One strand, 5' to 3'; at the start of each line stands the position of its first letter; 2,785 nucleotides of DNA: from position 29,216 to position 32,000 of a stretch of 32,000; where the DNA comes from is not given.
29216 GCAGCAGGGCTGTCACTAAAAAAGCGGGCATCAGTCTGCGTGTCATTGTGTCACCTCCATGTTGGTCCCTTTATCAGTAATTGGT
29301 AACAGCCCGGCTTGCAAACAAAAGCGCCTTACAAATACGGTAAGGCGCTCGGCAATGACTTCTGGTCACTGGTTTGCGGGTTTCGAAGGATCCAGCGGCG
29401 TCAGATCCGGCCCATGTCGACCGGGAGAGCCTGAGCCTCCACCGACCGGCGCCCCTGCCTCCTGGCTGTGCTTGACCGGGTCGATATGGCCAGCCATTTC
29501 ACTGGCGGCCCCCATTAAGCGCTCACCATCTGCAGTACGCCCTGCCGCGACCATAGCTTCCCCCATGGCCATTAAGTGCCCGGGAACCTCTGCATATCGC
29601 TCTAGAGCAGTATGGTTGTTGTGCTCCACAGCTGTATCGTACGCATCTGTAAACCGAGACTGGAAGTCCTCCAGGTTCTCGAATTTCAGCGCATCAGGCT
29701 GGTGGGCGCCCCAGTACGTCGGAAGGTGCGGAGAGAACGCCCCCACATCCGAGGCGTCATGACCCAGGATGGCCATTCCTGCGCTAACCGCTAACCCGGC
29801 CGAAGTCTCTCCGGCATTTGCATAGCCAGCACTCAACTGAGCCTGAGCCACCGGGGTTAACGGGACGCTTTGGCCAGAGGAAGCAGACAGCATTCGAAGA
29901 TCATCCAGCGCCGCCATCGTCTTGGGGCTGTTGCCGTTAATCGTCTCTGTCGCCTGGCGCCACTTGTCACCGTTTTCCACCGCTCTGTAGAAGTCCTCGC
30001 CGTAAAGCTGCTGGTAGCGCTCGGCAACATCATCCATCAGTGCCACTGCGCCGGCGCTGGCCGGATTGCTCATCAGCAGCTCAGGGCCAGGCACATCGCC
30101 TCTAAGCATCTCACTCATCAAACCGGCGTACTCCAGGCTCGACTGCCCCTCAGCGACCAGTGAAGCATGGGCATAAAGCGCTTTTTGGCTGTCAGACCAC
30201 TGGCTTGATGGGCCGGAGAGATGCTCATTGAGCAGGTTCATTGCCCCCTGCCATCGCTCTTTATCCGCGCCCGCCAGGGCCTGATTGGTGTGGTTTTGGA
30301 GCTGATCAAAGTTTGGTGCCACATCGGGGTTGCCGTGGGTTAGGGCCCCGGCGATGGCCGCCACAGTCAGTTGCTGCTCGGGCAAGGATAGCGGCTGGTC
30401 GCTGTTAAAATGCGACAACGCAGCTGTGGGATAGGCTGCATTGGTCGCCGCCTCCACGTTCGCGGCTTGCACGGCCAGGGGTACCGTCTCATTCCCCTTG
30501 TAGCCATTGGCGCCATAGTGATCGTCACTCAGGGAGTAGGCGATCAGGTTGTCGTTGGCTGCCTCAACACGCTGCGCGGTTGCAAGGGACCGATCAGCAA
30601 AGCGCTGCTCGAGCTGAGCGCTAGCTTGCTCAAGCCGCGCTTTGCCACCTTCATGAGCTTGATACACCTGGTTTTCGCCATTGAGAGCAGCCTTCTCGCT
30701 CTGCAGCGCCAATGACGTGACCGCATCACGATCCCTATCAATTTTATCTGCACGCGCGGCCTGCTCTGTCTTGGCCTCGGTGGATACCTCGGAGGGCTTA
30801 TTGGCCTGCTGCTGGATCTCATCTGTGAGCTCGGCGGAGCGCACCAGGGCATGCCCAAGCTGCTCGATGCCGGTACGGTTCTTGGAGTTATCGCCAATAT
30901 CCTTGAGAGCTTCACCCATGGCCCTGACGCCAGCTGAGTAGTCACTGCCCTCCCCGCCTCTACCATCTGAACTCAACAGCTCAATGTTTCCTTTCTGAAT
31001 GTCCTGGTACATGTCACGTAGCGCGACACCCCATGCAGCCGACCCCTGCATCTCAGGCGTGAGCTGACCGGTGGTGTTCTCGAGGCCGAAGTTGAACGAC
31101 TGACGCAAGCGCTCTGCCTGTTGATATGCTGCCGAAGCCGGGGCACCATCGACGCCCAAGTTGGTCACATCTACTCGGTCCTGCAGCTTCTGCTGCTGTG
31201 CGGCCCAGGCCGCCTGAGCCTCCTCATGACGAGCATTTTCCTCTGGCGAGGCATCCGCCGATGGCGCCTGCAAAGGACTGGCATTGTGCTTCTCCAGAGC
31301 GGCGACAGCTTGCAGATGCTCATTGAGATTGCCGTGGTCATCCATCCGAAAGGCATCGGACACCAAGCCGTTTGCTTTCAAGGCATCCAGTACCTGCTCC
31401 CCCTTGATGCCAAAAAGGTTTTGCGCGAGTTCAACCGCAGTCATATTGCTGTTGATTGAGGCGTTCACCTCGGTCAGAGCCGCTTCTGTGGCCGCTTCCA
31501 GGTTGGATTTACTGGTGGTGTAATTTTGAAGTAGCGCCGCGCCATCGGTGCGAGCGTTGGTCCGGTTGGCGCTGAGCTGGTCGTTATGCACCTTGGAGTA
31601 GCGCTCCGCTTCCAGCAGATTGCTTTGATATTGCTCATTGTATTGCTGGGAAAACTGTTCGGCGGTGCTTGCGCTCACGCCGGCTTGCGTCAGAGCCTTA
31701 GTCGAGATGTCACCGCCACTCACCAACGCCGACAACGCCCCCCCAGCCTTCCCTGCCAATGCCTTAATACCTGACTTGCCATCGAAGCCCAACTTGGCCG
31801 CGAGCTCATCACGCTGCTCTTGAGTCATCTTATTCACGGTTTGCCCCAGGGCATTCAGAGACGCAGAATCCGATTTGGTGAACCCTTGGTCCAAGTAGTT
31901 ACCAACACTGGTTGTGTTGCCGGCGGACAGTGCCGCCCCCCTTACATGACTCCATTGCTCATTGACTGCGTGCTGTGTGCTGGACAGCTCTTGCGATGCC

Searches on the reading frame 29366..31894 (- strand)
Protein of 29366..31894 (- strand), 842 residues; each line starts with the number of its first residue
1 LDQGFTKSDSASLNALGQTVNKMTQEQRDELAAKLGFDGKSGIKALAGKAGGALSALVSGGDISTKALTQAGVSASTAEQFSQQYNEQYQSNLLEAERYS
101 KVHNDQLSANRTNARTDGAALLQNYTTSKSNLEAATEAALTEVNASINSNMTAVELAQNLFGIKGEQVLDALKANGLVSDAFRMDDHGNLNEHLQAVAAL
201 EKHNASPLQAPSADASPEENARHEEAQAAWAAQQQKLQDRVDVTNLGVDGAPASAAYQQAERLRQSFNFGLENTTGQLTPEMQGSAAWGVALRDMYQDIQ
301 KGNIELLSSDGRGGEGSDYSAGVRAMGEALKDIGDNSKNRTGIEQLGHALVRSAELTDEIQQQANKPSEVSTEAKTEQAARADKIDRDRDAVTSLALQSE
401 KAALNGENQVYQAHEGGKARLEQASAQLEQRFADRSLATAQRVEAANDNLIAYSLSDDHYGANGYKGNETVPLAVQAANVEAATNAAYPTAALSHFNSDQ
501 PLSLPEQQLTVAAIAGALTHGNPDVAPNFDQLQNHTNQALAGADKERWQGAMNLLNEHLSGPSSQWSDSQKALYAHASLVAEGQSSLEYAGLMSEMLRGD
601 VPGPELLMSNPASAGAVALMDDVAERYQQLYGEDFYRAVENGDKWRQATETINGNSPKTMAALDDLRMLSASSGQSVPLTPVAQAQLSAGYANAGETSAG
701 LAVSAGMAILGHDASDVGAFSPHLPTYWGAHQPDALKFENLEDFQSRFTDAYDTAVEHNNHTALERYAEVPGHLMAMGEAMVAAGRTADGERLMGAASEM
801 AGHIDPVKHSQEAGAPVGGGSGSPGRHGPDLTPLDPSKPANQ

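Call 11: search_protein_families(library=pfam, proteins=[window:29366-31894:-], max_evalue=0.01)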
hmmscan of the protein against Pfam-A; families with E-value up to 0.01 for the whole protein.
window:29366-31894:- (842 aa): 0 families

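Call 24: find_encoding_contigs(protein=window:29366-31894:-, flank=10000, max_places=2)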
Protein window:29366-31894:- (842 aa): no gene with exactly this product is on record in the collection.

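Call 54: search_protein_families(library=ncbifam, proteins=[window:29366-31894:-], max_evalue=0.01)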
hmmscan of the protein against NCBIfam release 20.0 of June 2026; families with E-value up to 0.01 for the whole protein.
window:29366-31894:- (842 aa): 0 families

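Call 63: search_dna_similar(query=window:29366-31894:-, collection=plasmids, mode=protein, max_rows=10)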
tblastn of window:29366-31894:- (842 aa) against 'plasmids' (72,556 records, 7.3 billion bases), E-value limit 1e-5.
No match.
